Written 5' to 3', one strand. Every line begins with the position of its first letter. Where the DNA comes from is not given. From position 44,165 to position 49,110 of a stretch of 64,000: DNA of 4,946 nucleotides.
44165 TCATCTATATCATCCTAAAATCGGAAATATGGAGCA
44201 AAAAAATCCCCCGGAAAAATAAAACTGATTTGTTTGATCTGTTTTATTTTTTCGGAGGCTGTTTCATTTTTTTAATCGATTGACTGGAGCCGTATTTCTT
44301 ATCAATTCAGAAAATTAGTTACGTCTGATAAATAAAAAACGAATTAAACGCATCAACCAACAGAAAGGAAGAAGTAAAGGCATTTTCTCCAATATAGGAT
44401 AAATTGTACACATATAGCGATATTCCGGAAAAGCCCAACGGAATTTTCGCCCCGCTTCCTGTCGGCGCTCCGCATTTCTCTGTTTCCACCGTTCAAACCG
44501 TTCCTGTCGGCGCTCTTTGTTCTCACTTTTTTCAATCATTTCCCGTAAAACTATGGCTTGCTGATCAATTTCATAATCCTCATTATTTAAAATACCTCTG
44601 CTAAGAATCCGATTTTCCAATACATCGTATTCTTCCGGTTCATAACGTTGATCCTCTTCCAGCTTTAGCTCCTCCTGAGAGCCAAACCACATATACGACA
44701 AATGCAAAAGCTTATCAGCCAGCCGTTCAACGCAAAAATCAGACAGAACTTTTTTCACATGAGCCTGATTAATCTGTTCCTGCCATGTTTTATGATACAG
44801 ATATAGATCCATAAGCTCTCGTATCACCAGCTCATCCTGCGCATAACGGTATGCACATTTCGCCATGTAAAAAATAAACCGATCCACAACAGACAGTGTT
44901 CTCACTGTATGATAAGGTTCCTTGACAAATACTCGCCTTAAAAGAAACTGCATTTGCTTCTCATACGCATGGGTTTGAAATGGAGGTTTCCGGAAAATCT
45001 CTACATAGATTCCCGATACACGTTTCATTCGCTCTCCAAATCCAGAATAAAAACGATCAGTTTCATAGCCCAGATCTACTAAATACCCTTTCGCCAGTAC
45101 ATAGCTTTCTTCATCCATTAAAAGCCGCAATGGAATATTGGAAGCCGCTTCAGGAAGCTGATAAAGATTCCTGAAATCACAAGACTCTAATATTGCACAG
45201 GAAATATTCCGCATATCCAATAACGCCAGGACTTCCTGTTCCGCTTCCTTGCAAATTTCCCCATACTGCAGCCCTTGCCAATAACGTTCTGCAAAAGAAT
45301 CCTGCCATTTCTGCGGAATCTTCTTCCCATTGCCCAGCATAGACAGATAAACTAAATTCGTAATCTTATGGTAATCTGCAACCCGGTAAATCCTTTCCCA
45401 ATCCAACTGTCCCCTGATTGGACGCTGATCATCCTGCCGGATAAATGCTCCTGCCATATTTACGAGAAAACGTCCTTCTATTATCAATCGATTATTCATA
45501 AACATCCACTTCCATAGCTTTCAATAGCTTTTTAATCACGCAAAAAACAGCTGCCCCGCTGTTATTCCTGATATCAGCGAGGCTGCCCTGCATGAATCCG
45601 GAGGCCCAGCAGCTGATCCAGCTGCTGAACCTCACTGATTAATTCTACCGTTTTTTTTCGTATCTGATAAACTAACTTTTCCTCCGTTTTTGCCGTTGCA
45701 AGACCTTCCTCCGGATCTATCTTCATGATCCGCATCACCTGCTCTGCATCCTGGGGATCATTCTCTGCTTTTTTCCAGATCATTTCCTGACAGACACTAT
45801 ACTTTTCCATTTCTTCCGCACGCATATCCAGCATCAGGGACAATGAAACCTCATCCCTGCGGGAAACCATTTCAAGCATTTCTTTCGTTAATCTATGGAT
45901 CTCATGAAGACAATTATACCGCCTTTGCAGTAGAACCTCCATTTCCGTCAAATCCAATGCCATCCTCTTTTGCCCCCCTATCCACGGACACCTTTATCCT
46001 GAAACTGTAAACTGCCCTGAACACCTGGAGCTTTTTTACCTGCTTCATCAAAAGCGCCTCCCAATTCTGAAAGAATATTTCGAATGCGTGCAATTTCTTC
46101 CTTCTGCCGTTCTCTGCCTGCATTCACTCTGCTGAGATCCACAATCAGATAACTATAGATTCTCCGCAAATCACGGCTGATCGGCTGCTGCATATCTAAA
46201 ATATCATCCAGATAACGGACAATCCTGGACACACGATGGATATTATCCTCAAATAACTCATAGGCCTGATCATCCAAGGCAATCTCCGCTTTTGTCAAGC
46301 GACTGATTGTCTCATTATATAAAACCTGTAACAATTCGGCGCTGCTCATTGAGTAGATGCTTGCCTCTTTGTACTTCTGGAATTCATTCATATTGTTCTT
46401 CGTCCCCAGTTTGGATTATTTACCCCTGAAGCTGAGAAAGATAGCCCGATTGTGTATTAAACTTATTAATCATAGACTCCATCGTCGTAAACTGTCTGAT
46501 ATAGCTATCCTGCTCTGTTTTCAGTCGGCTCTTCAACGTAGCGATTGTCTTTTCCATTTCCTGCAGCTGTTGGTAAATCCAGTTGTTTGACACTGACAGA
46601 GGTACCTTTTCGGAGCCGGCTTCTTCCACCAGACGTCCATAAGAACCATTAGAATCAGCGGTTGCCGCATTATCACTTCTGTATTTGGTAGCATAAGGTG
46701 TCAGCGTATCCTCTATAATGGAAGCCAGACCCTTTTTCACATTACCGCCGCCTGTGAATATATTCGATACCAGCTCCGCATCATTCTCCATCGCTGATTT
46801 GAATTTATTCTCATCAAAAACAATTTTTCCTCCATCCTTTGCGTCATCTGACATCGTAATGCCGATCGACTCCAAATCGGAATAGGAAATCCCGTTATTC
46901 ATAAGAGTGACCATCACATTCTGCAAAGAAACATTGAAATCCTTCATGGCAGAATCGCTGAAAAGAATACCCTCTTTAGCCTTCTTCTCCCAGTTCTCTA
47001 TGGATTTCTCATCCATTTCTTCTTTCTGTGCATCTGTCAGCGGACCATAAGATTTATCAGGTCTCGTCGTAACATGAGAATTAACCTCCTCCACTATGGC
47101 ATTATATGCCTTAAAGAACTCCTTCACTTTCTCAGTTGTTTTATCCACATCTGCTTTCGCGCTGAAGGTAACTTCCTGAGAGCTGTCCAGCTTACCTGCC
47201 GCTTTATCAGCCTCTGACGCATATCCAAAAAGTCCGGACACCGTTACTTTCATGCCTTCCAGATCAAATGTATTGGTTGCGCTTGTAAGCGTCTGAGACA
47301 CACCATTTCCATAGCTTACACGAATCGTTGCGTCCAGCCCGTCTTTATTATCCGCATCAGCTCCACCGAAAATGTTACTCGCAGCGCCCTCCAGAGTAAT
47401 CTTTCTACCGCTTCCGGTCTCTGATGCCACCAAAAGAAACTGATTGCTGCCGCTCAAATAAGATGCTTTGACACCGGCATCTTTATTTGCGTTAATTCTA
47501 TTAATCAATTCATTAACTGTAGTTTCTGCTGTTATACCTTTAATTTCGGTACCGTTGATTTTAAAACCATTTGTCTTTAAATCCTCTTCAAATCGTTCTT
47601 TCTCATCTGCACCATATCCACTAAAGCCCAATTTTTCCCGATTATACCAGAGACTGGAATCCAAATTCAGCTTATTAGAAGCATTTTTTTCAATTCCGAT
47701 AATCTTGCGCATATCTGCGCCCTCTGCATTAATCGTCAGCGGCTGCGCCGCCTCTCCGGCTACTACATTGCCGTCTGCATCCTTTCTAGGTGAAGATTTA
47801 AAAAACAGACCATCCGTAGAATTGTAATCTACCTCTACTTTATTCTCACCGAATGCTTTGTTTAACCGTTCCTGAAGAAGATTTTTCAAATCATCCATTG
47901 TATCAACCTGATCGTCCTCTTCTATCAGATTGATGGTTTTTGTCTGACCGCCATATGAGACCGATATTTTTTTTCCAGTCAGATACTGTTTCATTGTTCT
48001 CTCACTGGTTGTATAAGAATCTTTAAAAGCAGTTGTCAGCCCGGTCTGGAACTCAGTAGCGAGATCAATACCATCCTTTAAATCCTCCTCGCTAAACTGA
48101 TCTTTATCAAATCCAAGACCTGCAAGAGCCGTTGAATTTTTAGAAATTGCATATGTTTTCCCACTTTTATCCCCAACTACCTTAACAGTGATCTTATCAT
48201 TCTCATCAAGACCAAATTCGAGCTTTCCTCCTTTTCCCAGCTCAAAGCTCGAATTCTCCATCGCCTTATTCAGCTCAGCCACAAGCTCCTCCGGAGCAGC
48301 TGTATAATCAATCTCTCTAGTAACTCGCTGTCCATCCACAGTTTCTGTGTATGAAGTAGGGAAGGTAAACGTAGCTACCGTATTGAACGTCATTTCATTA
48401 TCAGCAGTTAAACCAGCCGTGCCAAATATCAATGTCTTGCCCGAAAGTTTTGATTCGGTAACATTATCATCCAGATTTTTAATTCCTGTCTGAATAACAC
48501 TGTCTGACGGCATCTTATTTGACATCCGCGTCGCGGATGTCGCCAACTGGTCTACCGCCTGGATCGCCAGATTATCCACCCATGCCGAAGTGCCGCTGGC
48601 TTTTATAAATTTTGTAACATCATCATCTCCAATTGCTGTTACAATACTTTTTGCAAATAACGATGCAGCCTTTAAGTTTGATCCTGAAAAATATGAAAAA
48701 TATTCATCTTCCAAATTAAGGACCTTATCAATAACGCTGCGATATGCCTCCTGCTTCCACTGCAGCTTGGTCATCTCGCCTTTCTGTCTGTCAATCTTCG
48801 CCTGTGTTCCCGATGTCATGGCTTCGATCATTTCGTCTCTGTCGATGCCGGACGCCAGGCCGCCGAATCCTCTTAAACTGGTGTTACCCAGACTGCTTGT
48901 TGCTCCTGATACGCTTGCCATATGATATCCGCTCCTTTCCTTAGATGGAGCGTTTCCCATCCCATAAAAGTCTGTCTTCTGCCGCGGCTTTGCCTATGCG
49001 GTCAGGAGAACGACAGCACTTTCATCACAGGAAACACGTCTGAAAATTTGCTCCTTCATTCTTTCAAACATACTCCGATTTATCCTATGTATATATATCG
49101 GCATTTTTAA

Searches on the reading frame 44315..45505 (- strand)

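Call 52: search_protein_families(library=pfam, proteins=[window:44315-45505:-], max_evalue=0.001)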
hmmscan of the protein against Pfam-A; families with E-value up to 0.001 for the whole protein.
window:44315-45505:- (396 aa): 1 family
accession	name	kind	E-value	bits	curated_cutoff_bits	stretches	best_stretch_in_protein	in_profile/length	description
PF14907.12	NTP_transf_5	-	9.8e-15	55.2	31.2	1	34-275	3-249/249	Uncharacterised nucleotidyltransferase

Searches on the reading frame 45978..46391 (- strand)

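Call 52: search_protein_families(library=pfam, proteins=[window:45978-46391:-], max_evalue=0.001)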
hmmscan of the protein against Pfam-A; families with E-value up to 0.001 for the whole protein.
window:45978-46391:- (137 aa): 1 family
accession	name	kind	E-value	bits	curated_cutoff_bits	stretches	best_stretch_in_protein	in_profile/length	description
PF02561.19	FliS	-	9.2e-21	74.7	26.7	1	5-117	2-114/115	Flagellar protein FliS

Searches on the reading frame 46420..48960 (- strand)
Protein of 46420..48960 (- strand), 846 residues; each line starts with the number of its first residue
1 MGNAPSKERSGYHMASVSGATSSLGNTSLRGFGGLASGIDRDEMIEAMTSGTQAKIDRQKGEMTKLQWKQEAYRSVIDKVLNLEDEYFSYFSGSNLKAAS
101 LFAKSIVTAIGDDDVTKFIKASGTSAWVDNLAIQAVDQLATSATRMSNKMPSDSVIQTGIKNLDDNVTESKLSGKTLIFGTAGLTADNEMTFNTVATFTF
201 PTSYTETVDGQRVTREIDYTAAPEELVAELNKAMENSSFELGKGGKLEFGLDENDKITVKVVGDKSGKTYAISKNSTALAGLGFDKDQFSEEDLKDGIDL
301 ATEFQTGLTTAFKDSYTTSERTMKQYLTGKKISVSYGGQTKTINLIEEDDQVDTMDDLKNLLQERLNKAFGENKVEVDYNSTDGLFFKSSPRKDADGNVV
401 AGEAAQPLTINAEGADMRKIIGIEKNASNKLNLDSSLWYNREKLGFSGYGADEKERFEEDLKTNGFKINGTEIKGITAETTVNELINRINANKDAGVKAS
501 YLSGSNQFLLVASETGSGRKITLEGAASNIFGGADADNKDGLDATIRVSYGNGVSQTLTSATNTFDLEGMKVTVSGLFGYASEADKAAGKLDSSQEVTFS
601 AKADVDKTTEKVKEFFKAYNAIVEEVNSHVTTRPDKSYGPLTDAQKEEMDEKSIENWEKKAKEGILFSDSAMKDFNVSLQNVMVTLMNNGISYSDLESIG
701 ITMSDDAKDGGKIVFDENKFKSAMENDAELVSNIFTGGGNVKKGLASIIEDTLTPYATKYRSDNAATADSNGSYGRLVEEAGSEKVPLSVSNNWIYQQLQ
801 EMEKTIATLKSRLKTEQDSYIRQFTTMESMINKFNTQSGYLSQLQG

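Call 52: search_protein_families(library=pfam, proteins=[window:46420-48960:-], max_evalue=0.001)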
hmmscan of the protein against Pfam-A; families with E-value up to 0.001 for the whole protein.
window:46420-48960:- (846 aa): 4 families
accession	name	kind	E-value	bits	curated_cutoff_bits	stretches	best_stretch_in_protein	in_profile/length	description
PF07195.17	FliD_C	-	1.1e-35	123.6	25.4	1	553-835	10-235/236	Flagellar hook-associated protein 2 C-terminus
PF02465.23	FliD_N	-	1.7e-09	38.6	24.8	1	37-142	1-96/97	Flagellar hook-associated protein 2 N-terminus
PF05911.16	FPP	-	0.00065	18.5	40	0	593-837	535-770/871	Filament-like plant protein, long coiled-coil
PF07196.18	Flagellin_IN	-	0.00086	19.9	22.7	1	466-509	2-50/55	Flagellin hook IN motif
